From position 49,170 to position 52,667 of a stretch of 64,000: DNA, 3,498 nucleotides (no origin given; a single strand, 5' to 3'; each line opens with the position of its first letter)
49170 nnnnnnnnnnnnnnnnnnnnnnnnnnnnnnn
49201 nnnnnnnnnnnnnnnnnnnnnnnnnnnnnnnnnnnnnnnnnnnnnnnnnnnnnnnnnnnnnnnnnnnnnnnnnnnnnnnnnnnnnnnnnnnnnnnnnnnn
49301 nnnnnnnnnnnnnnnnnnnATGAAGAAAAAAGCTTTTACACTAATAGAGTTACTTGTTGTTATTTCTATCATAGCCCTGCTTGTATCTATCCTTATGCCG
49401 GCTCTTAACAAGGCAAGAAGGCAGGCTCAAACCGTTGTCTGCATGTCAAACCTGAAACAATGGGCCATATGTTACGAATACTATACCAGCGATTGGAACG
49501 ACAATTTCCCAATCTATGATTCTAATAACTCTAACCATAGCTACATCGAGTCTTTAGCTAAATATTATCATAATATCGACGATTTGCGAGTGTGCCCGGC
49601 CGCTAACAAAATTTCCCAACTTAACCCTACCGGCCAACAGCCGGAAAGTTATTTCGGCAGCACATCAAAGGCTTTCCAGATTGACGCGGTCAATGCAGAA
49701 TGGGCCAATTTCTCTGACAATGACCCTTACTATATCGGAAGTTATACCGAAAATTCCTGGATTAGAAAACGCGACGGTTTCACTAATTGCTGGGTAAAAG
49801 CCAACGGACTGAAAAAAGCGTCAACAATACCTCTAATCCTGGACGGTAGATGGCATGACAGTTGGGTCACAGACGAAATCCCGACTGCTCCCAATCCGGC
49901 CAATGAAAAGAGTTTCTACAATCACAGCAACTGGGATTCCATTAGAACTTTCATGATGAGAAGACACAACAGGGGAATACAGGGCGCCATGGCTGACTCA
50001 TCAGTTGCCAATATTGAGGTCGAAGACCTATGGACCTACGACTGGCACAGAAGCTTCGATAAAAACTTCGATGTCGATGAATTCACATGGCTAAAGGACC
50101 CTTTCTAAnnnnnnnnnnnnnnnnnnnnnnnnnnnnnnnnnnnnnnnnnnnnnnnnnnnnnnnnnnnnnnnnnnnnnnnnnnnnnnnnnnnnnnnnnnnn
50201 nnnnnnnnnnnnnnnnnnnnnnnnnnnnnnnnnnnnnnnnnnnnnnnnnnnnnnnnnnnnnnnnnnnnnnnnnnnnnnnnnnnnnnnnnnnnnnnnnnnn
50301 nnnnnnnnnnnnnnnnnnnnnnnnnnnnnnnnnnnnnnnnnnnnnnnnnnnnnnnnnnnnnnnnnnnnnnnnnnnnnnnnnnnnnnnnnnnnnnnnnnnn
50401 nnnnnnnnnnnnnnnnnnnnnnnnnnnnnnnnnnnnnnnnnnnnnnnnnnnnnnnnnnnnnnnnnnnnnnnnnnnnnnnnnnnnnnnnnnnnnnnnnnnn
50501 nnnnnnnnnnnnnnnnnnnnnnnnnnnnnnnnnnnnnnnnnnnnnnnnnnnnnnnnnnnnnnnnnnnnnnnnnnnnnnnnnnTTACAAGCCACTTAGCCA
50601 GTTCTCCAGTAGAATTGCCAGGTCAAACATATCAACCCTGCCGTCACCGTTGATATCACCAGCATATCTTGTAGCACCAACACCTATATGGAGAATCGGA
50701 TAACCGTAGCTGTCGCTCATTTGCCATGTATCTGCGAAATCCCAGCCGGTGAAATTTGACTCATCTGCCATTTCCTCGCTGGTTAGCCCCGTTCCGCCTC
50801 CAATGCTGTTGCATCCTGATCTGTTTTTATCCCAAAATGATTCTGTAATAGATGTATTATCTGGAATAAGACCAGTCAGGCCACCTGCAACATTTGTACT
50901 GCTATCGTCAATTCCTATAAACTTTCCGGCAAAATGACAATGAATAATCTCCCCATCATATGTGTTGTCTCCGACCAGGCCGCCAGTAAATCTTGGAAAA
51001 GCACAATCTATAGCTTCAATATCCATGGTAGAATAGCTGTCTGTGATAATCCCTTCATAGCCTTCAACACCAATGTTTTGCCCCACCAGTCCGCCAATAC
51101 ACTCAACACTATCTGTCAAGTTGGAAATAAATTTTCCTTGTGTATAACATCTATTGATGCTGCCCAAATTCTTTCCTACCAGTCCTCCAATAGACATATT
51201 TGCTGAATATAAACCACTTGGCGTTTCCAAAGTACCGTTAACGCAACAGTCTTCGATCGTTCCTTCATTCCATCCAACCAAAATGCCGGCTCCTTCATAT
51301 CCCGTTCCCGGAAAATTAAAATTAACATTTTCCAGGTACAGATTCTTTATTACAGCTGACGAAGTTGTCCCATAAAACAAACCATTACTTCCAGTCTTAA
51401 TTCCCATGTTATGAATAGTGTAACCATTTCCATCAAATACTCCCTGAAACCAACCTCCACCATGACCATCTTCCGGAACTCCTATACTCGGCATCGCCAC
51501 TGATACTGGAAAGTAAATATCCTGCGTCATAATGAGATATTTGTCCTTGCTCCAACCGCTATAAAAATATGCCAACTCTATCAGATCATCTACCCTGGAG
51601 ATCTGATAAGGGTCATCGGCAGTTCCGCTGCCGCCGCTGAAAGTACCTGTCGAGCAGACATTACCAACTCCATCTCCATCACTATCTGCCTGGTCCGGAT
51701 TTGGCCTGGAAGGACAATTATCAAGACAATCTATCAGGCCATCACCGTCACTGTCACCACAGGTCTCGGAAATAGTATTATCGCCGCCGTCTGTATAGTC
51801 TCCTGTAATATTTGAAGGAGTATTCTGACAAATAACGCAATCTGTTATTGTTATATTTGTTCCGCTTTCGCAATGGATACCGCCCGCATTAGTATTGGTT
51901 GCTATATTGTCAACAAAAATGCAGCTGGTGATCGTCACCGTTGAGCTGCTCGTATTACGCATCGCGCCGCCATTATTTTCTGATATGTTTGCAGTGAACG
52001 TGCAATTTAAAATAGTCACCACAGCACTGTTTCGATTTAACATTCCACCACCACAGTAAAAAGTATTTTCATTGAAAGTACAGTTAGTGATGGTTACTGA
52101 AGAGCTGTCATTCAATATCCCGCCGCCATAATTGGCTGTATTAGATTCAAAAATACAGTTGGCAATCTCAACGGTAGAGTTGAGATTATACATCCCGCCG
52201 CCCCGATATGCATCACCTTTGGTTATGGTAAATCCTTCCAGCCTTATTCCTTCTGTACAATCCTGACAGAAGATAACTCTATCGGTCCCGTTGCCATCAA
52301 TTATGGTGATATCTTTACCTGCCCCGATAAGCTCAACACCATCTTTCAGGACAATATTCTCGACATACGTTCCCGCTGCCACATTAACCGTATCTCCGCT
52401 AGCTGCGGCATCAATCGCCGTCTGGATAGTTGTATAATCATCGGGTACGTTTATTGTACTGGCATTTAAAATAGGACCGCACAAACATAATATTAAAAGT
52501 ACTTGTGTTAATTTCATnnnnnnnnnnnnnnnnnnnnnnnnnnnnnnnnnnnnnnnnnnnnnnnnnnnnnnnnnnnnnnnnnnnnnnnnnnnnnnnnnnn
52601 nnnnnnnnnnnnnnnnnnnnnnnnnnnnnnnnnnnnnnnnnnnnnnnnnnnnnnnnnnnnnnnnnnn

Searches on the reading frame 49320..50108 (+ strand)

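Call 28: search_protein_families(library=pfam, proteins=[window:49320-50108:+])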
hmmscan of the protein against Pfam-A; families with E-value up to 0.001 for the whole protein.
window:49320-50108:+ (262 aa): 1 family
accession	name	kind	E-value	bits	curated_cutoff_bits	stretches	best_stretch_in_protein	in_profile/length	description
PF07963.17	N_methyl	-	1.9e-06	27.6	21.2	1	2-25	3-26/27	Prokaryotic N-terminal methylation motif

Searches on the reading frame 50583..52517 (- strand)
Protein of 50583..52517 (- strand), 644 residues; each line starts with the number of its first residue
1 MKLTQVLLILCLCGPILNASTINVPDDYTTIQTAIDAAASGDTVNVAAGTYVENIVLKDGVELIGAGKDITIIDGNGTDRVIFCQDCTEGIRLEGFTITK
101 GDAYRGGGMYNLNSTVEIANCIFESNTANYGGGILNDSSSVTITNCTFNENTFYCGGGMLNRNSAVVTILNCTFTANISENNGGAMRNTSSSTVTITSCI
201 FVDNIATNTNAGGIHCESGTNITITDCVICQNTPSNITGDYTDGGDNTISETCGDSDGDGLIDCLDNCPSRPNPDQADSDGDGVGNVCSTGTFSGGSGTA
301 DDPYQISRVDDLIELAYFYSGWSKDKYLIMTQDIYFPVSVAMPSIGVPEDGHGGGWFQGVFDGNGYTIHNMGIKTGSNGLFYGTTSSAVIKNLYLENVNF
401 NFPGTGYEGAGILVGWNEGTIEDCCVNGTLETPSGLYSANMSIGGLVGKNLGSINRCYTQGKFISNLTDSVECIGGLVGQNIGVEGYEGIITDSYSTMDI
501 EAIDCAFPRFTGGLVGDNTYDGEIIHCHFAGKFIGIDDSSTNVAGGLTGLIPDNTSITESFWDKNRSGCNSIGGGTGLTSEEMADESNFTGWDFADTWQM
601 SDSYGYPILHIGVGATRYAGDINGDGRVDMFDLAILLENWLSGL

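Call 28: search_protein_families(library=pfam, proteins=[window:50583-52517:-])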
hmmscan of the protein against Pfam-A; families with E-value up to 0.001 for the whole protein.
window:50583-52517:- (644 aa): 2 families
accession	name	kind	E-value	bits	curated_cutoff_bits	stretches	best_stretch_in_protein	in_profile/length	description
PF13229.12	Beta_helix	-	5.4e-12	46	25.9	2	82-249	3-153/158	Right handed beta helix region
PF07581.17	Glug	-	7.5e-06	26.5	20.5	0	472-500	3-27/28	The GLUG motif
